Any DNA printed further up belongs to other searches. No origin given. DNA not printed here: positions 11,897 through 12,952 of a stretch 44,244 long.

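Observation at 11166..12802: Both hydrolase pairs lack a serine nucleophile: Arg in the 'hydrolase 2' type, Cys in the 'hydrolase 1' type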

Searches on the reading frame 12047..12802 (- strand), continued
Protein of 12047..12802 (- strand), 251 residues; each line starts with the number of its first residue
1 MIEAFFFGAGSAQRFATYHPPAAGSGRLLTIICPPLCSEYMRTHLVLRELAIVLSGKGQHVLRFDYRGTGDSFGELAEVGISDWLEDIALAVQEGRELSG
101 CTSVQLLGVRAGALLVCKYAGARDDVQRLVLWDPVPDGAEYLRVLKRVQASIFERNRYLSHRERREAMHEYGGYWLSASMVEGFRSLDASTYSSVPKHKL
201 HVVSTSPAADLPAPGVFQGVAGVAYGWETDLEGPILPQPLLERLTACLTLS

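Call 52: find_homologous_proteins(query=P0375, max_evalue=0.00001)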
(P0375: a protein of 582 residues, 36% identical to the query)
Query P0375 (582 aa): 94 proteins with E <= 0.00001 among 8000 candidates.
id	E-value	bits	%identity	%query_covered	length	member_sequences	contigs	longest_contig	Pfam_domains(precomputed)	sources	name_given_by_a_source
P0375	0.0e+0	1353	100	100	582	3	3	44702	PF02129.25,PF07859.20,PF12697.14,PF01738.25,PF00561.27,PF02273.22,PF12146.16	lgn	-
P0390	2.0e-132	461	41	98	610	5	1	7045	PF02129.25,PF12697.14,PF01738.25,PF00561.27,PF12146.16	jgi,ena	-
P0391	2.7e-132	460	41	98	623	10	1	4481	PF02129.25,PF12697.14,PF00561.27,PF12146.16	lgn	-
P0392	4.0e-132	460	41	98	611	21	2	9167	PF02129.25,PF12697.14,PF01738.25,PF00561.27,PF12146.16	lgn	-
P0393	4.4e-132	460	41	98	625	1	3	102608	PF02129.25,PF20408.5,PF12697.14,PF00561.27,PF12146.16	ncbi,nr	ncbi:MAG: alpha/beta fold hydrolase [Armatimonadota bacterium]|nr:alpha/beta hydrolase [Armatimonado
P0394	2.2e-130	454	40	98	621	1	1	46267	PF02129.25,PF20408.5,PF12697.14,PF01738.25,PF00561.27,PF02273.22,PF12146.16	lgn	-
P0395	2.6e-128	447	41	98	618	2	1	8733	PF02129.25,PF12697.14,PF01738.25,PF00561.27,PF12146.16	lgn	-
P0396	1.9e-104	368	38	99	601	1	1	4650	PF02129.25,PF12697.14,PF01738.25,PF00561.27,PF12146.16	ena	-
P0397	3.5e-104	368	39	93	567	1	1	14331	PF02129.25,PF12697.14,PF01738.25,PF00561.27,PF12146.16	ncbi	-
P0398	4.3e-102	361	35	97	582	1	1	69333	PF02129.25,PF12697.14,PF01738.25,PF00561.27,PF12146.16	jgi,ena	-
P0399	2.0e-101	358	37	98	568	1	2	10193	PF02129.25,PF12697.14,PF01738.25,PF00561.27,PF12146.16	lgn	-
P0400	2.0e-99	352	38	99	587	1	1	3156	PF07859.20,PF12697.14,PF01738.25,PF00561.27,PF12146.16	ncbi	ncbi:MAG: alpha/beta fold hydrolase [Armatimonadota bacterium]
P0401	3.0e-99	351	36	99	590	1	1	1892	PF02129.25,PF12697.14,PF01738.25,PF00561.27,PF12146.16,PF20434.6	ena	-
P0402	5.8e-98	347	37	97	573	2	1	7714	PF02129.25,PF07859.20,PF12697.14,PF01738.25,PF00561.27,PF12146.16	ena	-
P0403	8.3e-98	346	36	93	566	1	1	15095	PF02129.25,PF12697.14,PF01738.25,PF00561.27,PF12146.16,PF20434.6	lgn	-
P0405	6.2e-96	340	37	95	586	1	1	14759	PF12697.14,PF01738.25,PF00561.27,PF12146.16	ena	-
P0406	2.6e-95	338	37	98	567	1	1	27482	PF02129.25,PF20408.5,PF12697.14,PF01738.25,PF00561.27,PF12146.16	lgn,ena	-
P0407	4.7e-95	337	35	96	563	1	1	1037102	PF02129.25,PF12697.14,PF01738.25,PF00561.27,PF12146.16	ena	-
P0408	4.9e-95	337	35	94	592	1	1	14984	PF02129.25,PF12697.14,PF01738.25,PF00561.27,PF12146.16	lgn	-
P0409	5.9e-95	337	36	96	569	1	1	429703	PF02129.25,PF12697.14,PF01738.25,PF00561.27,PF12146.16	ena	-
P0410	2.4e-94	335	35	96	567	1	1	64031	PF02129.25,PF12697.14,PF01738.25,PF00561.27,PF12146.16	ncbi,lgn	-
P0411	8.0e-94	333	35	96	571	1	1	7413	PF12697.14,PF01738.25,PF00561.27,PF12146.16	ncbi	-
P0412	1.3e-93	333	36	98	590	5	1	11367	PF02129.25,PF12697.14,PF01738.25,PF00561.27,PF12146.16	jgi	jgi:exosortase A-associated hydrolase 2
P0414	3.5e-93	331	36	99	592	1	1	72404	PF02129.25,PF12697.14,PF01738.25,PF00561.27,PF12146.16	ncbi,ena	-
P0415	4.4e-93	331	37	94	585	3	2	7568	PF02129.25,PF12697.14,PF01738.25,PF00561.27,PF12146.16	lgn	-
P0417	8.2e-93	330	35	96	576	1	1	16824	PF02129.25,PF12697.14,PF01738.25,PF00561.27,PF12146.16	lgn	-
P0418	1.1e-92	330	36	96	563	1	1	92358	PF02129.25,PF12697.14,PF01738.25,PF00561.27,PF12146.16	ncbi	-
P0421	2.1e-91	325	36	99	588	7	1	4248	PF02129.25,PF07859.20,PF12697.14,PF01738.25,PF00561.27,PF12146.16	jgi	jgi:exosortase A-associated hydrolase 2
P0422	4.6e-91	324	35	99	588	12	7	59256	PF02129.25,PF00326.28,PF07859.20,PF12697.14,PF01738.25,PF00561.27,PF12146.16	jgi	-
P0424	3.3e-90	321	34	98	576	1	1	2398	PF02129.25,PF12697.14,PF01738.25,PF00561.27,PF12146.16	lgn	-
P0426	5.0e-90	321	36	98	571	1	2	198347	PF02129.25,PF12697.14,PF01738.25,PF00561.27,PF12146.16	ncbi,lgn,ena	-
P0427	8.2e-90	320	34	96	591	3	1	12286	PF02129.25,PF12697.14,PF01738.25,PF00561.27,PF12146.16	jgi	jgi:exosortase A-associated hydrolase 2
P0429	2.9e-89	318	34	96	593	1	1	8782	PF02129.25,PF12697.14,PF01738.25,PF00561.27,PF12146.16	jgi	jgi:exosortase A-associated hydrolase 2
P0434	5.5e-84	301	33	98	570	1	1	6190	PF02129.25,PF20408.5,PF12697.14,PF01738.25,PF00561.27,PF12146.16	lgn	-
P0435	6.6e-84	301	32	99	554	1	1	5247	PF02129.25,PF20408.5,PF12697.14,PF01738.25,PF00561.27,PF12146.16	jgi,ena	-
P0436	4.0e-83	298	33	98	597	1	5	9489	PF02129.25,PF20408.5,PF12697.14,PF01738.25,PF00561.27,PF12146.16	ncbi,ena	-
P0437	4.3e-83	298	32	98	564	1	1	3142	PF02129.25,PF20408.5,PF12697.14,PF01738.25,PF00561.27,PF12146.16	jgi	-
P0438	6.7e-83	297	33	98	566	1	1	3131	PF02129.25,PF20408.5,PF12697.14,PF01738.25,PF00561.27,PF12146.16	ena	-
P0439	9.4e-83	297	32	98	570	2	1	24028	PF02129.25,PF20408.5,PF12697.14,PF01738.25,PF00561.27,PF12146.16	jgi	jgi:alpha/beta superfamily hydrolase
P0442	8.6e-82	294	34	98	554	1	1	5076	PF01738.25,PF00561.27,PF12146.16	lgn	-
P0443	2.3e-81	292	34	93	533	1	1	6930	PF12697.14,PF01738.25,PF00561.27,PF12146.16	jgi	jgi:pimeloyl-ACP methyl ester carboxylesterase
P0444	3.9e-81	291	33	99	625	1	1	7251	PF02129.25,PF07859.20,PF12697.14,PF01738.25,PF00561.27,PF12146.16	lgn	-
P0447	5.9e-78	281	31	96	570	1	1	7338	PF02129.25,PF20408.5,PF12697.14,PF01738.25,PF00561.27,PF12146.16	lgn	-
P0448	3.1e-75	272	45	52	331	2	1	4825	PF02129.25,PF12697.14,PF01738.25,PF00561.27,PF12146.16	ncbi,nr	ncbi:MAG TPA: alpha/beta fold hydrolase, partial [Armatimonadetes bacterium]|nr:alpha/beta fold hydr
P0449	6.7e-70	254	33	97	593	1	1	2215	PF02129.25,PF01738.25,PF00561.27,PF12146.16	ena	-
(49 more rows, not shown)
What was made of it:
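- On Dienelactone hydrolase (PF01738): The precomputed Pfam lists of many fusion homologues do include PF01738 (call 52).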

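Call 63: search_protein_families(library=pfam, alignment_id=A4, max_evalue=0.00001)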
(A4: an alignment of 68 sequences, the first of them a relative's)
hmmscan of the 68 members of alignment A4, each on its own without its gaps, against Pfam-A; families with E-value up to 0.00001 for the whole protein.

A. member 1, L004:5746-6516:+ (256 aa): 2 families
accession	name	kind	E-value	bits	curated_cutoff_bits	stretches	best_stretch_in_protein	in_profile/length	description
PF01648.25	ACPS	-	2.1e-13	50.7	25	1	117-181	1-73/111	4'-phosphopantetheinyl transferase superfamily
PF22624.1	AASDHPPT_N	-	5.5e-12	46.2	27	1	34-111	14-96/100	4'-phosphopantetheinyl transferase, N-terminal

B. families by the number of members that match (of 68 scanned): 97 families (the first 25 are shown)
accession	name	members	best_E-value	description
PF01648.25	ACPS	6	5.4e-18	4'-phosphopantetheinyl transferase superfamily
PF01757.29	Acyl_transf_3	5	3.2e-28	Acyltransferase domain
PF00005.33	ABC_tran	3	3.1e-34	ABC transporter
PF17837.6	4PPT_N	3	3e-27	4'-phosphopantetheinyl transferase N-terminal domain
PF01522.26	Polysacc_deac_1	3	3.8e-23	Polysaccharide deacetylase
PF13304.12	AAA_21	3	1.6e-12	AAA domain, putative AbiEii toxin, Type IV TA system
PF00109.32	ketoacyl-synt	2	1.4e-81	Beta-ketoacyl synthase, N-terminal domain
PF02801.28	Ketoacyl-synt_C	2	4.7e-43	Beta-ketoacyl synthase, C-terminal domain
PF01041.23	DegT_DnrJ_EryC1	2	1.9e-42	DegT/DnrJ/EryC1/StrS aminotransferase family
PF00593.30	TonB_dep_Rec_b-barrel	2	4.7e-29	TonB dependent receptor-like, beta-barrel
PF00551.24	Formyl_trans_N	2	6.8e-18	Formyl transferase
PF16197.11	KAsynt_C_assoc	2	1e-14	Ketoacyl-synthetase C-terminal extension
PF22624.1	AASDHPPT_N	2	5.5e-12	4'-phosphopantetheinyl transferase, N-terminal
PF07715.20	Plug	2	8.4e-12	TonB-dependent Receptor Plug Domain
PF02911.23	Formyl_trans_C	2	2e-09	Formyl transferase, C-terminal domain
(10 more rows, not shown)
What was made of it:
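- On TIGR03100/TIGR03101 pair: One related locus has an EpsH gene downstream (call 63).
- Genes downstream of H1 include Acyl_transf_3 and polysaccharide deacetylases (call 63).
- Tried and rejected: The downstream genes are heterogeneous: PPTase in 6, Acyl_transf_3 in 5, polysaccharide deacetylase in 3, ABC transporter in 3 (call 63).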

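Call 68: search_protein_families(library=ncbifam, proteins=[L067:9992-10786:+, L067:10798-11661:+, L055:1518-2309:+, L055:2318-3199:+, L078:9992-10762:+, L078:10795-11679:+, L072:16568-17392:+, L072:17488-18276:+, L014:16651-17379:+, L014:17412-18284:+], max_evalue=1e-10)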
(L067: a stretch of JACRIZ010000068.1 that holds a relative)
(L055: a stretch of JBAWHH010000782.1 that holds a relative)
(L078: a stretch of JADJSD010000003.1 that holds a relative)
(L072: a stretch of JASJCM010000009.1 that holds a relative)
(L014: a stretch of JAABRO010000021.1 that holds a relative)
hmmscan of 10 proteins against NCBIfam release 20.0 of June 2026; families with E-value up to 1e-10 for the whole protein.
L067:9992-10786:+ (264 aa): 2 families
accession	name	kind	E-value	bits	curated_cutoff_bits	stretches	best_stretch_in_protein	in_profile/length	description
TIGR03101.1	hydr2_PEP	hypoth_equivalog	3.4e-30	105.5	202.75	1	5-191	4-194/266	hydrolase 2, exosortase A system-associated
TIGR03100.1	hydr1_PEP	hypoth_equivalog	6.2e-14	51.9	168.45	1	38-140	37-137/274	hydrolase 1, exosortase A system-associated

L067:10798-11661:+ (287 aa): 1 family
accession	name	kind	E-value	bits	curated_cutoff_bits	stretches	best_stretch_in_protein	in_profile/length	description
TIGR03100.1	hydr1_PEP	hypoth_equivalog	3.4e-28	98.7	168.45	1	11-278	12-273/274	hydrolase 1, exosortase A system-associated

L055:1518-2309:+ (263 aa): 2 families
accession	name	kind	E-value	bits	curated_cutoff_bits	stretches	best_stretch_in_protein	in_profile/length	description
TIGR03101.1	hydr2_PEP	hypoth_equivalog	7.5e-31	107.6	202.75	1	4-187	3-190/266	hydrolase 2, exosortase A system-associated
TIGR03100.1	hydr1_PEP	hypoth_equivalog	1.1e-11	44.6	168.45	1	43-139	42-136/274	hydrolase 1, exosortase A system-associated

L055:2318-3199:+ (293 aa): 1 family
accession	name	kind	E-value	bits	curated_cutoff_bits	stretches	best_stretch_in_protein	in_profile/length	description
TIGR03100.1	hydr1_PEP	hypoth_equivalog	1.8e-29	102.9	168.45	1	10-276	10-271/274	hydrolase 1, exosortase A system-associated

L078:9992-10762:+ (256 aa): 2 families
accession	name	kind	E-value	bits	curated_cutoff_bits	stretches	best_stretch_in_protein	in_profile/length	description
TIGR03101.1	hydr2_PEP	hypoth_equivalog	5.6e-33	114.6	202.75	1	5-194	4-200/266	hydrolase 2, exosortase A system-associated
TIGR03100.1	hydr1_PEP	hypoth_equivalog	8.3e-12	45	168.45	1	8-116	9-113/274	hydrolase 1, exosortase A system-associated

L078:10795-11679:+ (294 aa): 1 family
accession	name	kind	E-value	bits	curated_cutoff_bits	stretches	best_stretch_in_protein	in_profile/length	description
TIGR03100.1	hydr1_PEP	hypoth_equivalog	3.6e-30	105.2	168.45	1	5-269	13-273/274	hydrolase 1, exosortase A system-associated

L072:16568-17392:+ (274 aa): 2 families
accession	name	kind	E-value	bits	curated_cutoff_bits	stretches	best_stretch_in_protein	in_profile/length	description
TIGR03101.1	hydr2_PEP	hypoth_equivalog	5.5e-31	108.1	202.75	1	23-203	16-201/266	hydrolase 2, exosortase A system-associated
TIGR03100.1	hydr1_PEP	hypoth_equivalog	2.5e-11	43.4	168.45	1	32-142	26-135/274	hydrolase 1, exosortase A system-associated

L072:17488-18276:+ (262 aa): 1 family
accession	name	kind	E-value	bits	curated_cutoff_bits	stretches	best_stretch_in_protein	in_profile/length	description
TIGR03100.1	hydr1_PEP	hypoth_equivalog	3.7e-18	65.8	168.45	1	5-102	34-129/274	hydrolase 1, exosortase A system-associated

L014:16651-17379:+ (242 aa): 2 families
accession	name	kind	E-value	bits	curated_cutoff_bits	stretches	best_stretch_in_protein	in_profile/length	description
TIGR03101.1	hydr2_PEP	hypoth_equivalog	3.5e-18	66.1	202.75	1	11-134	10-131/266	hydrolase 2, exosortase A system-associated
TIGR03100.1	hydr1_PEP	hypoth_equivalog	7.6e-11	41.8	168.45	1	12-132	13-129/274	hydrolase 1, exosortase A system-associated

L014:17412-18284:+ (290 aa): 1 family
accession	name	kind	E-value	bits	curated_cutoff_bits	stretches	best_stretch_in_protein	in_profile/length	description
TIGR03100.1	hydr1_PEP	hypoth_equivalog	2.8e-25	89.1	168.45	1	6-184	2-176/274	hydrolase 1, exosortase A system-associated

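Call 69: search_dna_similar(query=P0375, collection=plasmids, mode=protein, max_evalue=0.00001, max_rows=40)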
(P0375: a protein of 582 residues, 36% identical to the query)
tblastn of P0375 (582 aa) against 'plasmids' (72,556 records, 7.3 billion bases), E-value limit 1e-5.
Records with a match: 84; places in all: 89; records where one place covers at least 80% of the query: 10.
Best place of each record, by identity: <60% 84.
By first word of the organism name: Rhizobium 14; Azospirillum 11; Shinella 10; Mycetohabitans 9; Burkholderia 6; Cupriavidus 4; Sinorhizobium 3; Agrobacterium 3; Haloterrigena 3; Caballeronia 2; and 14 more.
By predicted mobility (MOB-suite, as given by PLSDB): non-mobilizable 67; conjugative 9; mobilizable 8.
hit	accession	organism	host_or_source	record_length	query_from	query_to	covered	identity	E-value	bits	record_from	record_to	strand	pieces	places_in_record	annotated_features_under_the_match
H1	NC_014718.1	Mycetohabitans rhizoxinica HKI 454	-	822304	7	564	96%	26.5%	1e-23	113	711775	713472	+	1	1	alpha/beta hydrolase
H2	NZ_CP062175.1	Mycetohabitans rhizoxinica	Rhizopus microsporus,bacterial culture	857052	7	564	96%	26.5%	3e-23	112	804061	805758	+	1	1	alpha/beta hydrolase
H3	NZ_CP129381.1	Rhizobium sp. SSA_523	single cell,Sea water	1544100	13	571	96%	26.2%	1e-16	92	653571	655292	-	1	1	none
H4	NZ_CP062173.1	Mycetohabitans rhizoxinica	Rhizopus microsporus,bacterial ...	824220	7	564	96%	26.1%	4e-17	93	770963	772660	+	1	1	alpha/beta hydrolase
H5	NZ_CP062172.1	Mycetohabitans rhizoxinica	Rhizopus microsporus,bacterial ...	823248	7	564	96%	26.1%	1e-16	92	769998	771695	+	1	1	alpha/beta hydrolase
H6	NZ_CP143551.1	Burkholderia multivorans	Homo sapiens,bronchoalveolar lavage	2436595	31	555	90%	25.8%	6e-21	105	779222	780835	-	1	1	none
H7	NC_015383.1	Burkholderia gladioli BSR3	-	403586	13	564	95%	23.9%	4e-21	105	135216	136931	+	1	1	alpha/beta hydrolase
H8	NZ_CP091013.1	Burkholderia cenocepacia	-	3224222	31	556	90%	24.6%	2e-19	100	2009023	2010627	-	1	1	none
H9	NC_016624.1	Azospirillum lipoferum 4B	-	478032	1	463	80%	27.2%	2e-18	97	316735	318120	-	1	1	alpha/beta fold hydrolase | glycoside hydrolase family 2 protein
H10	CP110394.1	Burkholderia sp. JSH-S8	Tetrastigma hemsleyanum Diels et Gilg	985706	31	522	85%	24.8%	8e-17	92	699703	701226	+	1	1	alpha/beta hydrolase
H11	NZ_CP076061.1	Cupriavidus sp. EM10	Pure-cultured cell,sewage water sludge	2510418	31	467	75%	27.8%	4e-16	90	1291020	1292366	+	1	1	none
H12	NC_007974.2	Cupriavidus metallidurans CH34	-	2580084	31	467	75%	27.8%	9e-18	95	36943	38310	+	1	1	none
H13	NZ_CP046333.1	Cupriavidus metallidurans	sedimentation pond in a zinc factory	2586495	31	467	75%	27.8%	9e-18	95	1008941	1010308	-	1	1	none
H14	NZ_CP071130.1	Caballeronia sp. M1242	Homo sapiens,ETA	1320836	24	460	75%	27.4%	1e-20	104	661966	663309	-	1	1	none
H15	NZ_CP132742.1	Mycetohabitans endofungorum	Rhizopus microsporus,culture isolated ...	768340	23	456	75%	27.5%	3e-24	115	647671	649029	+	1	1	alpha/beta fold hydrolase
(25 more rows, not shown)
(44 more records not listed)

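Call 70: get_annotated_region(hit=H1, flank=9000)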
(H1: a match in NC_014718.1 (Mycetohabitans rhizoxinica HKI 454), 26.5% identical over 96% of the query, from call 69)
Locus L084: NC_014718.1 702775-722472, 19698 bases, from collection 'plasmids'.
description: Mycetohabitans rhizoxinica HKI 454 plasmid pBRH01, complete sequence
organism: Mycetohabitans rhizoxinica HKI 454 (NCBI taxid 882378)
taxonomy: Bacteria; Pseudomonadota; Betaproteobacteria; Burkholderiales; Burkholderiaceae; Mycetohabitans; Mycetohabitans rhizoxinica; Mycetohabitans rhizoxinica HKI 454
host: -; source: -; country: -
typing (MOB-suite, as given by PLSDB): non-mobilizable
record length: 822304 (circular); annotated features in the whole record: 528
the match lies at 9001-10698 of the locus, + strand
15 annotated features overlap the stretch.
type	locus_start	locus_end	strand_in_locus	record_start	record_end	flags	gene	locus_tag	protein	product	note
CDS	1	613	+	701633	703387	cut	-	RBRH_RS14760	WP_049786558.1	hydrogenase maturation protein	-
CDS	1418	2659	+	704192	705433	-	-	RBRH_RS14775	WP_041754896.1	acyltransferase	-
CDS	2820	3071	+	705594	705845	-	-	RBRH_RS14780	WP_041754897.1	acyl carrier protein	-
CDS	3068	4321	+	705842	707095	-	-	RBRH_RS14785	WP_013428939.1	acyl-CoA dehydrogenase family protein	-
CDS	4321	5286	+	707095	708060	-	-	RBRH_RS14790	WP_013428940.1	amino acid--[acyl-carrier-protein] ligase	-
CDS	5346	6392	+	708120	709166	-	-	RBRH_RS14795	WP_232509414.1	DUF1839 family protein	-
CDS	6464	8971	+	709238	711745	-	-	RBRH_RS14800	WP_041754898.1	beta-mannosidase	-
CDS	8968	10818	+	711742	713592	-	-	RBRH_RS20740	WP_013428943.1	alpha/beta hydrolase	-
CDS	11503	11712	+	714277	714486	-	-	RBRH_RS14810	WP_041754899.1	hypothetical protein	-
CDS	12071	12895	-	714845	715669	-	-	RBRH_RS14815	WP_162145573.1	helix-turn-helix domain-containing protein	GO:0006355 - regulation of DNA-templated transcription [Evidence IEA]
CDS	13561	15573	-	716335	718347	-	-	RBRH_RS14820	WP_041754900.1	LTA synthase family protein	-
CDS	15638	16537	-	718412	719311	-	-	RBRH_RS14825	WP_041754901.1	EAL domain-containing protein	-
CDS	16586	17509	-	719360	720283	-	-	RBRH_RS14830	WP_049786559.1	helix-turn-helix domain-containing protein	GO:0006355 - regulation of DNA-templated transcription [Evidence IEA]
CDS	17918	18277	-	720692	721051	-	-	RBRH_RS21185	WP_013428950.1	YadA-like family protein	-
CDS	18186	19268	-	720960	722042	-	-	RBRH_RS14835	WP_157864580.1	cell surface protein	-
